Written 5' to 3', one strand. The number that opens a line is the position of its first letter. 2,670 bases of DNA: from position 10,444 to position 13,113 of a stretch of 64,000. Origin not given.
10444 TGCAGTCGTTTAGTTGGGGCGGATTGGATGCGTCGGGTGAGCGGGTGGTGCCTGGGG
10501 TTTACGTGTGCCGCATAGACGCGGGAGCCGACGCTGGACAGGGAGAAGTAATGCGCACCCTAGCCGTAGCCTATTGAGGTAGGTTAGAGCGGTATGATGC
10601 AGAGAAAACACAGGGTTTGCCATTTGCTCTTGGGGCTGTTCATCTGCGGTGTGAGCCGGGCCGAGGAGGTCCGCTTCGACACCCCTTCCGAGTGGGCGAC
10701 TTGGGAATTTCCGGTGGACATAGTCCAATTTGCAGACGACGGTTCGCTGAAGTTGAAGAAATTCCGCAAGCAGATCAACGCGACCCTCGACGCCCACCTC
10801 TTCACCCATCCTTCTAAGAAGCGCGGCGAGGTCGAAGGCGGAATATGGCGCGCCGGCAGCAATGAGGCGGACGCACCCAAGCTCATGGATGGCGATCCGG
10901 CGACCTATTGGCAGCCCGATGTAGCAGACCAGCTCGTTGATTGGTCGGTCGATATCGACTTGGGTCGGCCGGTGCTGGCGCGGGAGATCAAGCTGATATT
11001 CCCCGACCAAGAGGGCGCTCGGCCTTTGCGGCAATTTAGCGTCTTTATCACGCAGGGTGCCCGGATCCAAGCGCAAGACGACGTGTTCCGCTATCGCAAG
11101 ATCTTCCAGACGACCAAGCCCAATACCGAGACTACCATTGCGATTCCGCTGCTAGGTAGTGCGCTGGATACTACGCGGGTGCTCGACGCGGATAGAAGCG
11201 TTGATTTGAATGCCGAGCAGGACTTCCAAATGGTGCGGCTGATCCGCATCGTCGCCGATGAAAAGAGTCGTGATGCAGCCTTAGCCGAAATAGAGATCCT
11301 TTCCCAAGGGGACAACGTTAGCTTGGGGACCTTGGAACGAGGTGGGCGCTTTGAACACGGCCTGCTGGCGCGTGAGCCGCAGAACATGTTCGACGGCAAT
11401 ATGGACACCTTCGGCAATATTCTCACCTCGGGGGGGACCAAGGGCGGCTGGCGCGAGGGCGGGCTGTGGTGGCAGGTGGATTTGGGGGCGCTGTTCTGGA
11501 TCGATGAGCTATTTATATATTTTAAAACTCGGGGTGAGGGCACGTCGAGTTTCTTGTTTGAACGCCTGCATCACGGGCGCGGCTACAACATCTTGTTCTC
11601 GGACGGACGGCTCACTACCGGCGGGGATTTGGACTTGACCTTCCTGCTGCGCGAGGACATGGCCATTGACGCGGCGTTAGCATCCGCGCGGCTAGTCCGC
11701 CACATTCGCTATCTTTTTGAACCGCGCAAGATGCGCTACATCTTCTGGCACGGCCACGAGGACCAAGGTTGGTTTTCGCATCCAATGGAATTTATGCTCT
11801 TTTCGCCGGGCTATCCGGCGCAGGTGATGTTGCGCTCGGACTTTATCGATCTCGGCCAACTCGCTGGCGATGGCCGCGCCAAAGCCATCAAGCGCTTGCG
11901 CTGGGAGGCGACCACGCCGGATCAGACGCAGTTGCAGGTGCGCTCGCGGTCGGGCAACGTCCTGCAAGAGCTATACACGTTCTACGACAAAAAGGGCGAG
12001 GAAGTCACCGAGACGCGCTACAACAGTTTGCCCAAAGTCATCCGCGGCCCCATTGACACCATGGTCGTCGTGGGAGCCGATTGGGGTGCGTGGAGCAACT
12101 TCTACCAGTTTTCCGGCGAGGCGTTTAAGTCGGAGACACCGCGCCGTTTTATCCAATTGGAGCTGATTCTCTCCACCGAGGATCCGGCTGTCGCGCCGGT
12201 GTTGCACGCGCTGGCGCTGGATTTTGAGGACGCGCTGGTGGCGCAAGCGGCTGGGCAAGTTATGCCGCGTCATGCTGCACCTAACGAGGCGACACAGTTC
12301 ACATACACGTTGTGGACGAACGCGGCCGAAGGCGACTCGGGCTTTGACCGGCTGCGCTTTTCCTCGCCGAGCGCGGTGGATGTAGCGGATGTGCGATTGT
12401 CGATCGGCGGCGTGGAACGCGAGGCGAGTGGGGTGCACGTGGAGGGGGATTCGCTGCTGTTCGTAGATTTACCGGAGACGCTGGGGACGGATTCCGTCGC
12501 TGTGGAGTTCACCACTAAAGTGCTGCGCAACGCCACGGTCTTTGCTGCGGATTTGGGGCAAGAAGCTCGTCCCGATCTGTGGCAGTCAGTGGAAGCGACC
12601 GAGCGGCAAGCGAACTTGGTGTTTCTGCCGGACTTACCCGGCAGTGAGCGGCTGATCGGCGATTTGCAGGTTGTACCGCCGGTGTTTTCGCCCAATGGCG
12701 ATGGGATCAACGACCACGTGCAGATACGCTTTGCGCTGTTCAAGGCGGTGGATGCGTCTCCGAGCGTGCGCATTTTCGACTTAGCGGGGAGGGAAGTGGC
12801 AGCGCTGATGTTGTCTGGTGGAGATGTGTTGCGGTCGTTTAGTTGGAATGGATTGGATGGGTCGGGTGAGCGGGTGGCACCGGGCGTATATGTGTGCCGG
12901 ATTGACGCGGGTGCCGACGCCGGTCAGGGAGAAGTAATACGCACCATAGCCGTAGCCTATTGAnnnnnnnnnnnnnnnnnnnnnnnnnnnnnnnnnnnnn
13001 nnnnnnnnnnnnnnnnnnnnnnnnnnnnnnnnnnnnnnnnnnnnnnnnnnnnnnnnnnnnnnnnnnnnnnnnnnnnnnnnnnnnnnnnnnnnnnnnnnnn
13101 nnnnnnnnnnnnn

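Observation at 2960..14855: Six-gene operon: four large discoidin-like T9SS type-B-CTD paralogs, a lipoprotein and a His-motif membrane/TPR protein - candidate undescribed cell-surface system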

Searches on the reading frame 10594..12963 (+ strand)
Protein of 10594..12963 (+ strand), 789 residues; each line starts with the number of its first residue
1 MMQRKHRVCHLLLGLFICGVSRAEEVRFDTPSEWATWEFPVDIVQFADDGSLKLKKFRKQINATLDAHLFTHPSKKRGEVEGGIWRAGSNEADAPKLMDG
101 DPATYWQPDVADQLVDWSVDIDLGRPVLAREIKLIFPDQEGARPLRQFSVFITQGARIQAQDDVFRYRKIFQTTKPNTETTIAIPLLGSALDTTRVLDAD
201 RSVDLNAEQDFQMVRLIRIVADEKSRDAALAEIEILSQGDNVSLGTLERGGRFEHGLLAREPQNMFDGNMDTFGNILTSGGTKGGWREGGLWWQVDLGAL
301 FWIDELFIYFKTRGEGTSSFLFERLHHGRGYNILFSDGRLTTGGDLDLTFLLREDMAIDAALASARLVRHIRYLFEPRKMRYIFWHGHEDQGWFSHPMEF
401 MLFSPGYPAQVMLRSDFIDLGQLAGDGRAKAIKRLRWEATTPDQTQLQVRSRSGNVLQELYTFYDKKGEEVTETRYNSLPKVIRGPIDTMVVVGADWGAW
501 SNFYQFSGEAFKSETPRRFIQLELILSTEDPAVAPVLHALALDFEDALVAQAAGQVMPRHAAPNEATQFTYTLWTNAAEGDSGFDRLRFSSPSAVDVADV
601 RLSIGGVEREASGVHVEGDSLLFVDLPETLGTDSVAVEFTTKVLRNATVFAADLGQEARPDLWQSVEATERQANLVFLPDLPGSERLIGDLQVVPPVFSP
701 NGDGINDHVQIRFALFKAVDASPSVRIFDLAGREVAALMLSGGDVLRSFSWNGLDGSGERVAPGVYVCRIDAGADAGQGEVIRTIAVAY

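Call 4: search_protein_families(library=pfam, proteins=[window:10594-12963:+], max_evalue=0.1)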
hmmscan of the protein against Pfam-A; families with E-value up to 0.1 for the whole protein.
window:10594-12963:+ (789 aa): 4 families
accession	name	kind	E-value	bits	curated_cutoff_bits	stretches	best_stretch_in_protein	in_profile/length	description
PF22633.2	F5_F8_type_C_2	-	4.9e-07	30.7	27.8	0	97-164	2-65/91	NedA-like, galactose-binding domain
PF13585.12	CHU_C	-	1.3e-06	28.9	27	1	694-772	3-72/86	CHU_C Type IX secretion signal domain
PF13860.13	FlgD_ig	-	2.6e-05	24.6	27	1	710-772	13-75/79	FlgD Ig-like domain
PF00754.31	F5_F8_type_C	-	3.4e-05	24.4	28.2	0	91-153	11-71/127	F5/8 type C domain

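Call 5: search_protein_families(library=ncbifam, proteins=[window:10594-12963:+], max_evalue=0.1)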
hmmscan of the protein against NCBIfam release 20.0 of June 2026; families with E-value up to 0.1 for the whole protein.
window:10594-12963:+ (789 aa): 8 families
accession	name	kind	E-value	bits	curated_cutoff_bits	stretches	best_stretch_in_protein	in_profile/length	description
NF047619.1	NADase_discoid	domain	0.00056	20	38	1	88-134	9-55/130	NADase-type glycan-binding domain-containing protein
NF052228.1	T9SS_PorZ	equivalog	0.0032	16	260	1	724-783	698-752/757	type IX secretion system anionic LPS delivery protein PorZ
TIGR04131.1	Bac_Flav_CTERM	domain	0.0047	17.1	35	1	694-738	3-44/85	T9SS type B sorting domain-containing protein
NF053608.1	Lsa66_OmpA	equivalog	0.012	14.1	700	1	728-784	184-239/581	fibronectin-binding adhesin Lsa66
NF005176.1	PRK06655.1-1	equivalog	0.018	15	230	1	725-786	101-162/197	flagellar hook assembly protein FlgD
TIGR04183.1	Por_Secre_tail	domain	0.021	14.8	23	1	720-773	20-61/72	T9SS type A sorting domain-containing protein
NF033707.1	T9SS_sortase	equivalog_domain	0.054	11.1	420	1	724-773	1026-1078/1095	type IX secretion system sortase PorU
NF004496.1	PRK05842.1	equivalog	0.06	12.6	250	0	711-771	151-219/271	flagellar hook assembly protein FlgD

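Call 21: find_homologous_proteins(query=window:10594-12963:+)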
Query window:10594-12963:+ (789 aa): 518 proteins with E <= 0.001 among 8000 candidates; the best 120 are listed.
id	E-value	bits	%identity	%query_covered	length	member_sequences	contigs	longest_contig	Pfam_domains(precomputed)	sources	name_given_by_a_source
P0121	0.0e+0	1734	95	100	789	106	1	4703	PF00754.32,PF13585.13,PF22633.4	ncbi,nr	ncbi:MAG: hypothetical protein F4049_08580 [Gemmatimonadetes bacterium]|nr:hypothetical protein [Gem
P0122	0.0e+0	1656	90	100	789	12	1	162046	PF00754.32,PF13585.13,PF22633.4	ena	-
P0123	0.0e+0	1638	90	100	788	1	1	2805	PF00754.32,PF13585.13,PF22633.4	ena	-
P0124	0.0e+0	1636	90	100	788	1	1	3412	PF00754.32,PF13585.13,PF22633.4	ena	-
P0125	0.0e+0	1635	90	100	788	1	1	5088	PF00754.32,PF13585.13,PF22633.4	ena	-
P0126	0.0e+0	1630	90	100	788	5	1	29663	PF00754.32,PF22633.4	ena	-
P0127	0.0e+0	1626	90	100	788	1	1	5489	PF00754.32,PF13585.13,PF22633.4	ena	-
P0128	0.0e+0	1618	90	100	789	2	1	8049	PF00754.32,PF13585.13,PF22633.4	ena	-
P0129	0.0e+0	1615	89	100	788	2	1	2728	PF00754.32,PF13585.13,PF22633.4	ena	-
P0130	0.0e+0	1606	89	100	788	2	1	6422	PF00754.32,PF13585.13,PF22633.4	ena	-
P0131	0.0e+0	1604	88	100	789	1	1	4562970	PF00754.32,PF13585.13,PF22633.4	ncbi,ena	-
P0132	0.0e+0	1602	88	100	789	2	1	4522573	PF00754.32,PF13585.13,PF22633.4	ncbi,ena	-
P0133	0.0e+0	1589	87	100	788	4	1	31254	PF00754.32,PF13585.13,PF22633.4,PF13860.13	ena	-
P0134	0.0e+0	1588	88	100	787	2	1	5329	PF00754.32,PF13585.13,PF22633.4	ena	-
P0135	0.0e+0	1587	87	100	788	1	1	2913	PF00754.32,PF13585.13,PF22633.4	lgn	-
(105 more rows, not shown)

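Call 35: search_solved_structures(query=window:10594-12963:+, max_evalue=1)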
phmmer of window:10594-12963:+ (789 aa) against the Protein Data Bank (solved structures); distinct sequences matched with E-value up to 1: 3.
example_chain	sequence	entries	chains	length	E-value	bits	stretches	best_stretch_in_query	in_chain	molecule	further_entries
3w25_A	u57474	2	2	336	0.067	14.5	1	348-422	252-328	Glycoside hydrolase family 10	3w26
3w24_A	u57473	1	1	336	0.067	14.5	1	348-422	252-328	Glycoside hydrolase family 10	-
3w27_A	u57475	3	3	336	0.085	14.2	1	351-422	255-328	Glycoside hydrolase family 10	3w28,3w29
